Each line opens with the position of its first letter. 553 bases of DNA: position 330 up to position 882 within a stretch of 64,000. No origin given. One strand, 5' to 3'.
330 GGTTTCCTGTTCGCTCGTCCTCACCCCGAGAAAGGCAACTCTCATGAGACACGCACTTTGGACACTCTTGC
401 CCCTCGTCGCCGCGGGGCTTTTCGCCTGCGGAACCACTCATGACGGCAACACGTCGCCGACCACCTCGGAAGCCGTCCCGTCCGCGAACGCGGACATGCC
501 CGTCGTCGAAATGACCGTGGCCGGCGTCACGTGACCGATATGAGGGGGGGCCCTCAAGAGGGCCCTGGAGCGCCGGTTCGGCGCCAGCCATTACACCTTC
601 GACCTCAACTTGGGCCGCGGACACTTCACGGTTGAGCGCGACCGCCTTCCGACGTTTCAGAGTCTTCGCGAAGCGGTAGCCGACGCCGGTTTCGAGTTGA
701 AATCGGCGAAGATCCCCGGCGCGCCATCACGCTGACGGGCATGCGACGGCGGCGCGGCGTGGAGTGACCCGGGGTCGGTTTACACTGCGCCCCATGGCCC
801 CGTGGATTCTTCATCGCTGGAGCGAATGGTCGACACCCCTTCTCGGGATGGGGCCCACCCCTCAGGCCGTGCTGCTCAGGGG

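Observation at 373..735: HMA-domain lipoprotein with a double-TGA metal site: candidate UxxU selenoprotein hidden from the ORF track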

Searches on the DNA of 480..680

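Call 99: search_rna_families(source=window, start=480, end=680, threshold=evalue, max_evalue=10)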
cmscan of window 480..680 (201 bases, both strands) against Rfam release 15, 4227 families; matches with E-value up to 10: 4.
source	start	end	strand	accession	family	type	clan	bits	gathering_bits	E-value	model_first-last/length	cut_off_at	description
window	602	640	-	RF03157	L31-Gammaproteobacteria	Cis-reg; leader;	CL00118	14.8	33.2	0.56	1-53/53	no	L31-Gammaproteobacteria ribosomal protein leader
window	550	589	-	RF02793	asR3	Gene; antisense;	-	13.1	46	5.3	1-57/57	no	Pyrobaculum asRNA3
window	525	569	-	RF00032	Histone3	Cis-reg;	-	11.3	34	4.7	1-46/46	no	Histone 3' UTR stem-loop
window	517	538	-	RF02044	CDKN2B-AS_2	Gene; lncRNA;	-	10.8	50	5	1-46/46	no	CDKN2B antisense RNA 1 convserved region 2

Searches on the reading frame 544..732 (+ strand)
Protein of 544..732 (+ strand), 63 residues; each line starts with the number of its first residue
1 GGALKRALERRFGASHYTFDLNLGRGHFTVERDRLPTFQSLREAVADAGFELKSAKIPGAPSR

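Call 65: search_protein_representatives(protein=window:544-732:+)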
Query: 63 residues. Proteins with E-value up to 0.001 (for the whole library): 4; up to 1e-10: 2; up to 1e-30: 0. The best 4 are listed.
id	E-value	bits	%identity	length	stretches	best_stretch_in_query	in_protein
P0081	7.4e-17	76.7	43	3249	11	29-62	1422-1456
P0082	7.8e-13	64.0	40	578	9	8-38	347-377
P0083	4.8e-06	42.7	38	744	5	36-60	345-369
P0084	1.4e-04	38.1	38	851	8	17-42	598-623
